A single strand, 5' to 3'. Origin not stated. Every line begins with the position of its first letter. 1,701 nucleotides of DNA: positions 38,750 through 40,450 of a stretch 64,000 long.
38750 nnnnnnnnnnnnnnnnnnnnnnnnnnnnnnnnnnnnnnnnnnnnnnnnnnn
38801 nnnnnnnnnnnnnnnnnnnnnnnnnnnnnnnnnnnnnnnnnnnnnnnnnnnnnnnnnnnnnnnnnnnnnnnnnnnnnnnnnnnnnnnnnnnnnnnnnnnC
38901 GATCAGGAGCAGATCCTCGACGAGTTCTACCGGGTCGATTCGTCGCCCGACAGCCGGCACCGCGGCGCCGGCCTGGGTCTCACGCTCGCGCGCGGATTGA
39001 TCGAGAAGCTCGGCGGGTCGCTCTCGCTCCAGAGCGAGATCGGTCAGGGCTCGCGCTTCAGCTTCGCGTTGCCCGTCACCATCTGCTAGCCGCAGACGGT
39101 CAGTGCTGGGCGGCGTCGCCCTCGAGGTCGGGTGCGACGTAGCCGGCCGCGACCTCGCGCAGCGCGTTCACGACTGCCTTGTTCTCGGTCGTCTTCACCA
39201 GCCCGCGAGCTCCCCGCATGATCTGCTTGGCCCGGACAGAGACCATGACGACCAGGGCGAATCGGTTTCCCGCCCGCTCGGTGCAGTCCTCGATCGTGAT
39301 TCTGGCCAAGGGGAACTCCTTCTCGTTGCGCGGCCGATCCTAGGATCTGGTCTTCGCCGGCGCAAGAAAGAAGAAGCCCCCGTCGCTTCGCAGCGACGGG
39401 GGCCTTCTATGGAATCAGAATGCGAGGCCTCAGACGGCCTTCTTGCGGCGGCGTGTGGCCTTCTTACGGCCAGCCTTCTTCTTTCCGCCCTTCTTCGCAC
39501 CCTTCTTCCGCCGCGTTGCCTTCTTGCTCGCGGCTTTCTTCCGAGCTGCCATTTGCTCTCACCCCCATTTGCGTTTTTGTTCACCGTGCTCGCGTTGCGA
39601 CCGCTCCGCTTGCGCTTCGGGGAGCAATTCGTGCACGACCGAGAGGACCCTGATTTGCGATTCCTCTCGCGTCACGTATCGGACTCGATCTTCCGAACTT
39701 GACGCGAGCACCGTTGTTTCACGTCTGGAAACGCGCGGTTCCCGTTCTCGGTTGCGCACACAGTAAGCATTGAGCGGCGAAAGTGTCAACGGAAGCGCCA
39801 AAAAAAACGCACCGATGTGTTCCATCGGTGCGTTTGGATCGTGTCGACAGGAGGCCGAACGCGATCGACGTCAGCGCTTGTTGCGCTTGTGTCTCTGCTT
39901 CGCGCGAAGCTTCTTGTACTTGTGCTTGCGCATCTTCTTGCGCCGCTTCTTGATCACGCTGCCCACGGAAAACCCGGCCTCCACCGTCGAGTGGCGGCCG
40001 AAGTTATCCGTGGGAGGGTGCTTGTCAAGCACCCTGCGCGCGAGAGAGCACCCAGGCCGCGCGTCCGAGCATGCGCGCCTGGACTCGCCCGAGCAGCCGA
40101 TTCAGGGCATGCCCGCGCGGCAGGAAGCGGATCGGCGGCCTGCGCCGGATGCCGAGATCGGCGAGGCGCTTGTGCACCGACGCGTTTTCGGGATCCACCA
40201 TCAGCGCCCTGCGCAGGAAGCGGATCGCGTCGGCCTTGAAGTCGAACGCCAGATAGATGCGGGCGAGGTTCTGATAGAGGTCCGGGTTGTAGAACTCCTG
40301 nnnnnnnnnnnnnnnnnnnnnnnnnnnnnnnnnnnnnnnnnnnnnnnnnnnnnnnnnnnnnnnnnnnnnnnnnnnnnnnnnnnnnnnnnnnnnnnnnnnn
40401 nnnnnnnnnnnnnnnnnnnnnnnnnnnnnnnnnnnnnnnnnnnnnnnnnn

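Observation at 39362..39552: Second micro-ORF: 40-aa poly-Lys/Arg/Ala peptide with RBS and terminator, between the bS22-like gene and rpoZ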

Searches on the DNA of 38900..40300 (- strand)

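Call 3: search_rna_families(source=window, start=38900, end=40300, threshold=evalue, max_evalue=10, show_alignments=2)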
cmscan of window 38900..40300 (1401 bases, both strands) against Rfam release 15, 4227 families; matches with E-value up to 10: 14.
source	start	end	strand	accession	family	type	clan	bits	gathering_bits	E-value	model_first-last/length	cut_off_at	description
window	39362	39408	-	RF00489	ctRNA_p42d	Gene; antisense;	-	28.7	50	0.00076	1-46/46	no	ctRNA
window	39368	39408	-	RF02838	Ref55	Gene; sRNA;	-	24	43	1.3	15-53/54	no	Enterococcus sRNA 55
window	39368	39443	+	RF02226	sX7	Gene; sRNA;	-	20.5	55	0.31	1-95/95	no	Xanthomonas sRNA sX7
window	40037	40095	-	RF03832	mir-H4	Gene; miRNA;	-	19.2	90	5.5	1-76/76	no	mir-H4 microRNA precursor family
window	39044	39080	-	RF01737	flpD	Cis-reg;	-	19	40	0.37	4-44/47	no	flpD RNA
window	39803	39841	-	RF03388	mir-9418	Gene; miRNA;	-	17.8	82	5.6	1-61/61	no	mir-9418 microRNA precursor family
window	39057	39114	+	RF01720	Pseudomon-Rho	Cis-reg;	-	17.8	45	9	1-102/102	no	Pseudomon-Rho RNA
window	39954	40081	-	RF00598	SNORA76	Gene; snRNA; snoRNA; HACA-box;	CL00034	17.7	37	3.4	1-132/132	no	Small nucleolar RNA SNORA76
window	38923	38981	+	RF01781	ASdes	Gene; sRNA;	-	16.3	40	1.9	1-68/68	no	ASdes TB sRNA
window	39777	39833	+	RF02236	asX2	Gene; sRNA;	-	16.2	70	3.5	1-87/87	no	Xanthomonas sRNA asX2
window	39369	39467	+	RF01812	Pxr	Gene; sRNA;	-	16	80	6.6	1-109/109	no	Pxr regulatory sRNA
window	39590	39660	+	RF03256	mir-1286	Gene; miRNA;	-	15.8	70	6.1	1-76/76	no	mir-1286 microRNA precursor family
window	39371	39442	+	RF02424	Bp2_287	Gene; sRNA;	-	13.7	70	2.7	1-174/174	no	Burkholderia sRNA Bp2_Cand287_SIPHT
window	39372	39405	+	RF02867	ncS011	Gene; sRNA;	-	12.7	48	2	171-204/207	no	Burkholderia sRNA 11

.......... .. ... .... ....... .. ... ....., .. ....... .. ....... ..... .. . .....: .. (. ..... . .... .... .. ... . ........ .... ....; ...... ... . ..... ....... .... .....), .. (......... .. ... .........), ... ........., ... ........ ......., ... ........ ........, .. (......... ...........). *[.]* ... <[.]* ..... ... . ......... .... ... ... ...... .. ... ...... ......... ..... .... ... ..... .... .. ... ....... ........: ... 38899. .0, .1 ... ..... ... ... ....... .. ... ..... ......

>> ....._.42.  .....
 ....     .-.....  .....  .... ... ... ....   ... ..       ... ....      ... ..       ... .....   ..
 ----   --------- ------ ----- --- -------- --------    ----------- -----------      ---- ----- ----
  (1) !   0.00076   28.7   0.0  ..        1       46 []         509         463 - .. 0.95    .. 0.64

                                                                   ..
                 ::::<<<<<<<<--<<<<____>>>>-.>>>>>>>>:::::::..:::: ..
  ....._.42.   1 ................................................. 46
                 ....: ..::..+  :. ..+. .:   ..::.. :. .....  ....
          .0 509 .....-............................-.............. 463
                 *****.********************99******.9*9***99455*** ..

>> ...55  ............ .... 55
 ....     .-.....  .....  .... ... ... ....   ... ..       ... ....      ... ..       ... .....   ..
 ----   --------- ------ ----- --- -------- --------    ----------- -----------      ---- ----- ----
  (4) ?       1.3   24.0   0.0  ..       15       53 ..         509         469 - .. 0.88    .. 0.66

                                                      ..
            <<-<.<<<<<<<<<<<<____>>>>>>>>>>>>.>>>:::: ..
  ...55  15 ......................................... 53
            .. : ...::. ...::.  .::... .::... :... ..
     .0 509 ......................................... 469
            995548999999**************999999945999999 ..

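Call 77: build_rna_model(alignment_id=A5, structure=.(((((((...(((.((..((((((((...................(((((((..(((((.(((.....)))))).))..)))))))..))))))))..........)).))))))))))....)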
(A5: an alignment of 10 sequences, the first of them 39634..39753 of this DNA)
Model R1 built from alignment A5 (10 sequences, 124 columns); structure: as given.
model positions 120; base pairs 35; branch points 0; effective number of sequences 0.9; information 0.589 bits per position. Calibrated on 0.2 Mb of random sequence (short: E-values are rough).
structure used (alignment columns):
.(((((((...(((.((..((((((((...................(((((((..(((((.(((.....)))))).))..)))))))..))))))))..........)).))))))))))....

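Call 78: search_with_rna_model(model_id=R1, sources=[window, L007, L008, L009, L010, L011, L012, L013, L014, L015, L016, L017, L018, L019, L020, L021, L022, L023, L024, L025, L026, L027, L028, L029, L030, L031, L032, L034, L035, L036, L037, L038, L042, L043, L045, L046, L048, L049, L050, L053, L054, L057, L064, L065], max_evalue=1, make_alignment=true)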
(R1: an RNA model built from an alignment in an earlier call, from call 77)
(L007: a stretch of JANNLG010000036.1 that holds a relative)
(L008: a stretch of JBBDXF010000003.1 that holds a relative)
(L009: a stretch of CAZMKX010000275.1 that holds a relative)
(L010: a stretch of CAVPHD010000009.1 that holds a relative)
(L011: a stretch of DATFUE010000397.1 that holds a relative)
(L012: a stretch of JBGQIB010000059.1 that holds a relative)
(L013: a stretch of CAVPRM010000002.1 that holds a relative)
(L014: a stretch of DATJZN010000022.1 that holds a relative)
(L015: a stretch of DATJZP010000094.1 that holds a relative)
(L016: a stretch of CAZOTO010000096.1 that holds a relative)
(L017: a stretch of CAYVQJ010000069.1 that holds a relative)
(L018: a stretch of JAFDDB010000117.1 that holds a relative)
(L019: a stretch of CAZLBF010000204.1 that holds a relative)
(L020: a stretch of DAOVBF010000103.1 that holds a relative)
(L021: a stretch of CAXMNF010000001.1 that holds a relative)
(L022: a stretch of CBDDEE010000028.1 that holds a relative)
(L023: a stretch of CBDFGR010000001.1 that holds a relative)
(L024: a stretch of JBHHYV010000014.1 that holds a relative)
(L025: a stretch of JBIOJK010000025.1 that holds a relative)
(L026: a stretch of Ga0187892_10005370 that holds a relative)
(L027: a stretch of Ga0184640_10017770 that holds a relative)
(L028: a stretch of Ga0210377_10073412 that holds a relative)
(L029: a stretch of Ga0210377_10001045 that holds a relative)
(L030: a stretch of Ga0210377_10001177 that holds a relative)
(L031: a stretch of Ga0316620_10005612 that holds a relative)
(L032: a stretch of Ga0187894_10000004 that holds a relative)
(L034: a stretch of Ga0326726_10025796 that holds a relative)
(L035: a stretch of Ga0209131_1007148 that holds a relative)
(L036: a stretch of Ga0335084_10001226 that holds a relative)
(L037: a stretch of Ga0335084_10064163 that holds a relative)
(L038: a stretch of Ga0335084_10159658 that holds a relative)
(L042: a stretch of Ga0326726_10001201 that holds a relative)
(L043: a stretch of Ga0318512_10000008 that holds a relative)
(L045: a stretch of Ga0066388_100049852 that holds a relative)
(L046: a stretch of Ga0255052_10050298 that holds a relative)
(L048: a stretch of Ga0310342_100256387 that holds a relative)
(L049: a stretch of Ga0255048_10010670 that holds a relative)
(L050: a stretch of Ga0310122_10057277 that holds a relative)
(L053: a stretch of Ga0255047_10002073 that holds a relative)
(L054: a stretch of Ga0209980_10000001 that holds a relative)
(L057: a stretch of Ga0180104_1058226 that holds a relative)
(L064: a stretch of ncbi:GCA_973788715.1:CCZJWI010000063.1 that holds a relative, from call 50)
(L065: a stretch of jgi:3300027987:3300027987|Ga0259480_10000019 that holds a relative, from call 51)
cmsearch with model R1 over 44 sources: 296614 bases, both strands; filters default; matches with E-value up to 1: 35.
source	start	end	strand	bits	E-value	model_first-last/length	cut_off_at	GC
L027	1981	2100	+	145.7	2.9e-35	1-120/120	no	0.57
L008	4765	4884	+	142.7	1.9e-34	1-120/120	no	0.57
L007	4765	4884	+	140.7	6e-34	1-120/120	no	0.57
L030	3264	3383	+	140.7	6.3e-34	1-120/120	no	0.56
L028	1311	1430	+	138.2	2.8e-33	1-120/120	no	0.56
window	39634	39753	-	135.2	1.7e-32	1-120/120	no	0.57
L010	4764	4883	+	131.3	1.9e-31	1-120/120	no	0.54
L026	3265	3388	+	130.2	3.5e-31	1-120/120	no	0.58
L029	3264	3382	+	127.4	1.9e-30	1-120/120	no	0.54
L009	4618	4735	+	123.2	2.5e-29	1-120/120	no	0.55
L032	3263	3351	+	38.2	5.4e-07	1-120/120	no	0.52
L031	3263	3350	+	25.6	0.0011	1-120/120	no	0.58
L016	4748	4855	+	25.4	0.0012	1-120/120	no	0.58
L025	4765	4852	+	23.8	0.0032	1-120/120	no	0.53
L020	1542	1651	+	22.8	0.006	1-120/120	no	0.51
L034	2651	2738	+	21.7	0.011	1-120/120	no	0.53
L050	1367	1484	+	21.4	0.014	1-120/120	no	0.51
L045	3285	3325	+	20.3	0.028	47-87/120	no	0.51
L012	4765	4852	+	20.1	0.031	1-120/120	no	0.55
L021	4785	4882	+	19.7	0.04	1-120/120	no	0.55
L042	2023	2110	+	19.3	0.051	1-120/120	no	0.53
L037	3284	3324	+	19.1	0.057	47-87/120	no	0.54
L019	4765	4873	+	18.1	0.1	1-120/120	no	0.57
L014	4765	4861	+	17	0.2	1-120/120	no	0.57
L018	4770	4878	+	16.3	0.31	1-120/120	no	0.52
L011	1652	1739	+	16.2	0.32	1-120/120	no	0.56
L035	1694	1781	+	16.2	0.32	1-120/120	no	0.56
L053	3235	3344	+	15.5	0.5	1-120/120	no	0.49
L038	1108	1160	+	15.3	0.54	1-120/120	no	0.62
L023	4742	4847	+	15.3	0.56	1-120/120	no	0.6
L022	5508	5537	+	15.3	0.57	1-120/120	no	0.67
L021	3855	3886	+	15.2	0.59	1-120/120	no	0.81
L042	4100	4161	+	14.7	0.81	1-120/120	no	0.69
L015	6753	6815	-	14.7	0.82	1-120/120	no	0.63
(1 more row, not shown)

Alignment A6: 35 matches aligned to the model, 160 columns, each read 5' to 3' on its own strand. Consensus structure (alignment columns), stored with it:
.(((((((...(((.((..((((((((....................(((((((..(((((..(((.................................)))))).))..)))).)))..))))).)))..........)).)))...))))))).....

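Call 80: search_with_rna_model(model_id=R1, sources=[window, L007, L008, L009, L010, L011, L012, L013, L014, L015, L016, L017, L018, L019, L020, L021, L022, L023, L024, L025, L026, L027, L028, L029, L030, L031, L032, L034, L035, L036, L037, L038, L042, L043, L045, L046, L048, L049, L050, L053, L054, L057, L064, L065], max_evalue=0.565, make_alignment=true)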
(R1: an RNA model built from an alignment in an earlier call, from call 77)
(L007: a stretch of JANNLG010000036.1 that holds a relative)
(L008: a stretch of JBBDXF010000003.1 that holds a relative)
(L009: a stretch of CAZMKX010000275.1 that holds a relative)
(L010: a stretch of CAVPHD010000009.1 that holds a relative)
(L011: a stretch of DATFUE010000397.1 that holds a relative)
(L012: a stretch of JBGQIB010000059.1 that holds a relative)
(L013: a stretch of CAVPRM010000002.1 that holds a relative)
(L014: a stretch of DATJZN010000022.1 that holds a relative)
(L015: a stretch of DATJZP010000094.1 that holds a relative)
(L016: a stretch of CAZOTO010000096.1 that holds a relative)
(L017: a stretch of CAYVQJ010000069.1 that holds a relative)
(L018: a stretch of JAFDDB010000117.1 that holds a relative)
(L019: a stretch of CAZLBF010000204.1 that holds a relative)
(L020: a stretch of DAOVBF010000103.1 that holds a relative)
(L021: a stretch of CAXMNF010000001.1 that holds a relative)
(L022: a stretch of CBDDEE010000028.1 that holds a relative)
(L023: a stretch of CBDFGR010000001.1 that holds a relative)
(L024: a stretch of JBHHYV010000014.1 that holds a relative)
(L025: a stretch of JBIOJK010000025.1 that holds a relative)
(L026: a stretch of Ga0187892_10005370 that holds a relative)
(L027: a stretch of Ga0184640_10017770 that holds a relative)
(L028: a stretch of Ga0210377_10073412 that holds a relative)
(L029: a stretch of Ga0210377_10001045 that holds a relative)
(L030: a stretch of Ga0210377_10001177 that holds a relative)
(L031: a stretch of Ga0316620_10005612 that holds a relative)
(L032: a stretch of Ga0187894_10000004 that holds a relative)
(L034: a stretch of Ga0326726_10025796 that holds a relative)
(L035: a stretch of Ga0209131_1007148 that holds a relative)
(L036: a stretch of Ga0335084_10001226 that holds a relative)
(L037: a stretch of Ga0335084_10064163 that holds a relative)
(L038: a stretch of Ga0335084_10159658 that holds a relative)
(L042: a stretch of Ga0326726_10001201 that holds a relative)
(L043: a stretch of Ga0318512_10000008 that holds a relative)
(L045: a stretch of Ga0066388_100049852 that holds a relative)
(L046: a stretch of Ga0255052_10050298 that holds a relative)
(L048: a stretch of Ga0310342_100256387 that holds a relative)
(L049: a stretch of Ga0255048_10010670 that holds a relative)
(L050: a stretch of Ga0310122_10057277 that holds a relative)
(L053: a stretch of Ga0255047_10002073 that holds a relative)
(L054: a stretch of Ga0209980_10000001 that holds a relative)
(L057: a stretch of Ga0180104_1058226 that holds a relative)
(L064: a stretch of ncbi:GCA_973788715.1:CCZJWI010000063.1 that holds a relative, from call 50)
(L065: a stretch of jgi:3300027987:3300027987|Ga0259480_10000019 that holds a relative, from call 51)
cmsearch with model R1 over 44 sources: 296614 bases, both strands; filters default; matches with E-value up to 0.565: 30.
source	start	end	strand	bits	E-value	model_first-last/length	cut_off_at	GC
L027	1981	2100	+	145.7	2.9e-35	1-120/120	no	0.57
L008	4765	4884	+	142.7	1.9e-34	1-120/120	no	0.57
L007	4765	4884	+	140.7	6e-34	1-120/120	no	0.57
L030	3264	3383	+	140.7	6.3e-34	1-120/120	no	0.56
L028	1311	1430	+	138.2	2.8e-33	1-120/120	no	0.56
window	39634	39753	-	135.2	1.7e-32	1-120/120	no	0.57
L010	4764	4883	+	131.3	1.9e-31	1-120/120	no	0.54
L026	3265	3388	+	130.2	3.5e-31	1-120/120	no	0.58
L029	3264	3382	+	127.4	1.9e-30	1-120/120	no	0.54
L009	4618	4735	+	123.2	2.5e-29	1-120/120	no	0.55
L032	3263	3351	+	38.2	5.4e-07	1-120/120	no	0.52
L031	3263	3350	+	25.6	0.0011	1-120/120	no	0.58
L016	4748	4855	+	25.4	0.0012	1-120/120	no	0.58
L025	4765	4852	+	23.8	0.0032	1-120/120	no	0.53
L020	1542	1651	+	22.8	0.006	1-120/120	no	0.51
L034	2651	2738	+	21.7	0.011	1-120/120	no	0.53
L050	1367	1484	+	21.4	0.014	1-120/120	no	0.51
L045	3285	3325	+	20.3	0.028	47-87/120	no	0.51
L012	4765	4852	+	20.1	0.031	1-120/120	no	0.55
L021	4785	4882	+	19.7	0.04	1-120/120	no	0.55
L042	2023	2110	+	19.3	0.051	1-120/120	no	0.53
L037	3284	3324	+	19.1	0.057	47-87/120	no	0.54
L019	4765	4873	+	18.1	0.1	1-120/120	no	0.57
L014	4765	4861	+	17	0.2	1-120/120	no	0.57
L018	4770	4878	+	16.3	0.31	1-120/120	no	0.52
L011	1652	1739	+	16.2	0.32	1-120/120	no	0.56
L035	1694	1781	+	16.2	0.32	1-120/120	no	0.56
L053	3235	3344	+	15.5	0.5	1-120/120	no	0.49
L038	1108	1160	+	15.3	0.54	1-120/120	no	0.62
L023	4742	4847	+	15.3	0.56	1-120/120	no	0.6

Alignment A7: 30 matches aligned to the model, 160 columns, each read 5' to 3' on its own strand. Consensus structure (alignment columns), stored with it:
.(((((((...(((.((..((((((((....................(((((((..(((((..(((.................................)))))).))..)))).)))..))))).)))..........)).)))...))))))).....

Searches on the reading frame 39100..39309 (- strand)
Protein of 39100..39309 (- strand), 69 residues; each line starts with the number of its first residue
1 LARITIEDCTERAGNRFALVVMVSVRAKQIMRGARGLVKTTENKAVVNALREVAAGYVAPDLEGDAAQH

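Call 5: search_protein_families(library=pfam, proteins=[window:39100-39309:-], max_evalue=10)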
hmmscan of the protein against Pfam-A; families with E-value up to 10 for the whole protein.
window:39100-39309:- (69 aa): 1 family
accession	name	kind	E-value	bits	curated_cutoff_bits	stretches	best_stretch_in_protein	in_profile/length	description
PF01192.27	RNA_pol_Rpb6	-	3.1e-15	56.4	26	1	8-58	1-51/53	RNA polymerase Rpb6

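Call 6: search_protein_families(library=ncbifam, proteins=[window:39100-39309:-], max_evalue=10)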
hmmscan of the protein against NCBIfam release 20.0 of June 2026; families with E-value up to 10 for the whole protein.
window:39100-39309:- (69 aa): 5 families
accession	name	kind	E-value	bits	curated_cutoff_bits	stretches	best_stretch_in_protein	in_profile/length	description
TIGR00690.1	rpoZ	equivalog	3.3e-14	52.7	23.6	1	1-58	1-59/60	DNA-directed RNA polymerase subunit omega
NF001579.0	PRK00392.6-2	equivalog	6.4e-07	29.3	58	1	15-58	18-63/72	DNA-directed RNA polymerase subunit omega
NF001574.0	PRK00392.2-5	subfamily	0.002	18.1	98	1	8-62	18-72/75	DNA-directed RNA polymerase subunit omega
NF002208.0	PRK01099.1-3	equivalog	0.062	13.5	57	1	16-56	8-49/60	DNA-directed RNA polymerase subunit K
NF001588.0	PRK00392.8-5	equivalog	0.089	13.4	76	1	11-60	10-59/63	DNA-directed RNA polymerase subunit omega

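Call 48: find_homologous_proteins(query=window:39103-39309:-, max_evalue=0.00001)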
Query seq(69 aa) (69 aa): 751 proteins with E <= 0.00001 among 755 candidates; the best 120 are listed.
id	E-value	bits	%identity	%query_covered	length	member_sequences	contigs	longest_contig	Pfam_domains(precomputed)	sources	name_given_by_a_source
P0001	6.2e-35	135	97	100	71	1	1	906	PF01192.28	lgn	-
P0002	8.1e-34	131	94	100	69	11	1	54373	PF01192.28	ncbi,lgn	ncbi:MAG: DNA-directed RNA polymerase subunit omega [Myxococcota bacterium]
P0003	8.7e-34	131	96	100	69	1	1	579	PF01192.28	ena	-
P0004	1.2e-33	131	94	100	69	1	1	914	PF01192.28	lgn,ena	-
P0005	1.7e-33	130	94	100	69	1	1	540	PF01192.28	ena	-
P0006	2.8e-33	130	91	100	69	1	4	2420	PF01192.28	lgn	-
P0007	1.5e-32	127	91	100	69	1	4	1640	PF01192.28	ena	-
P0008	8.4e-32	125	90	100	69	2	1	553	PF01192.28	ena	-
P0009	8.7e-31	122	86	100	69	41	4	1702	PF01192.28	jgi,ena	jgi:DNA-directed RNA polymerase subunit omega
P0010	1.8e-30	121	86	100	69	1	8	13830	PF01192.28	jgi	jgi:DNA-directed RNA polymerase subunit omega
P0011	2.6e-30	120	86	100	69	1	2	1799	PF01192.28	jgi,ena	jgi:DNA-directed RNA polymerase subunit omega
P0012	3.6e-30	120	86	100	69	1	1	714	PF01192.28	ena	-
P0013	6.4e-30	119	84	100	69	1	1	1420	PF01192.28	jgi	jgi:DNA-directed RNA polymerase subunit omega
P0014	6.6e-30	119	84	100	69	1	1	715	PF01192.28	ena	-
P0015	6.6e-30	119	84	100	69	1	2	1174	PF01192.28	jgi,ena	jgi:DNA-directed RNA polymerase subunit omega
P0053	1.0e-21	93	71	99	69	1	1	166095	PF01192.28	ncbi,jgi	-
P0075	6.2e-20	88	67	91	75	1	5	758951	PF01192.28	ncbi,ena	-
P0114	1.9e-18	83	67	96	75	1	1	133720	PF01192.28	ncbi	-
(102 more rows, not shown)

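Call 49: find_encoding_contigs(protein=P0075, flank=2500, max_places=2)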
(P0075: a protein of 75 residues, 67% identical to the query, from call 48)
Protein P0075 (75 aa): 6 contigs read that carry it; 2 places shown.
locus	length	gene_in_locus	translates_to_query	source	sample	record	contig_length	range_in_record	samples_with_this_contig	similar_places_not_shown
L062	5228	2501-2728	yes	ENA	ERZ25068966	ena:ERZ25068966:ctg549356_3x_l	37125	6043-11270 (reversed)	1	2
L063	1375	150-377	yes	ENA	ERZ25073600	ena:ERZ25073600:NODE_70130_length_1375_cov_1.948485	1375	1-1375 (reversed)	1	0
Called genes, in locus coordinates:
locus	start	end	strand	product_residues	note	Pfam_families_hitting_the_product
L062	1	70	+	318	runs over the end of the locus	PF03320:FBPase_glpX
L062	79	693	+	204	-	PF00677:Lum_binding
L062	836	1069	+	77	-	PF13083:KH_KhpA-B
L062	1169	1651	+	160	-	PF13428:TPR_14 (faint)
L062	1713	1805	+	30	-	-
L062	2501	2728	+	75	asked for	PF01192:RNA_pol_Rpb6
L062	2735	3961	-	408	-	PF02518:HATPase_c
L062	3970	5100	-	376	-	PF00437:T2SSE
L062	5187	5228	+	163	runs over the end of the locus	-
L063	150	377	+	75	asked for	PF01192:RNA_pol_Rpb6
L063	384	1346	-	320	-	PF02518:HATPase_c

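Call 50: find_encoding_contigs(protein=P0114, flank=2500, max_places=2)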
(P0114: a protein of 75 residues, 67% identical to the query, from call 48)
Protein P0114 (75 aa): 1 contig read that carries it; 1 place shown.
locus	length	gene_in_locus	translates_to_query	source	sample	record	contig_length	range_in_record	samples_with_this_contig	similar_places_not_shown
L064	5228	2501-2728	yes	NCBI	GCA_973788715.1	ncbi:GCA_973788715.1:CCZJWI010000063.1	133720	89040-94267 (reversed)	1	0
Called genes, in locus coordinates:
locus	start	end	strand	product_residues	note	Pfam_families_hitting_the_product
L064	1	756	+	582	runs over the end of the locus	PF00989:PAS, PF08448:PAS_4 (weak), PF00512:HisKA, PF02518:HATPase_c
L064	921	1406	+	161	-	PF07719:TPR_2 (faint), PF13428:TPR_14 (faint), PF14559:TPR_19 (faint)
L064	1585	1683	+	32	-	-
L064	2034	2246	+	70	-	-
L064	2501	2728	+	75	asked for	PF01192:RNA_pol_Rpb6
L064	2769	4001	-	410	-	PF02518:HATPase_c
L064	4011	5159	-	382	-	PF00437:T2SSE, PF13191:AAA_16 (weak)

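Call 51: find_encoding_contigs(protein=P0053, flank=2500, max_places=2)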
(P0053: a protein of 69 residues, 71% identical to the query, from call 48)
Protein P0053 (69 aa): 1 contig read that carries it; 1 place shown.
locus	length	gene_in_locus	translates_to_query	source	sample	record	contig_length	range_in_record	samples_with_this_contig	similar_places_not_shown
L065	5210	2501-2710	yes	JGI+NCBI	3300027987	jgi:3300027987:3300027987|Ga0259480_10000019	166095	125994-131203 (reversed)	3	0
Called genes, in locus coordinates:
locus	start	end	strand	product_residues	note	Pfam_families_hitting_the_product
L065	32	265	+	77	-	PF13083:KH_KhpA-B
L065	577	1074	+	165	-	PF14559:TPR_19 (weak)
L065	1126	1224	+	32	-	-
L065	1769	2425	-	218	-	-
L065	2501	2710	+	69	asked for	PF01192:RNA_pol_Rpb6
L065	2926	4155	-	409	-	PF02518:HATPase_c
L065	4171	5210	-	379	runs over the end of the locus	PF00437:T2SSE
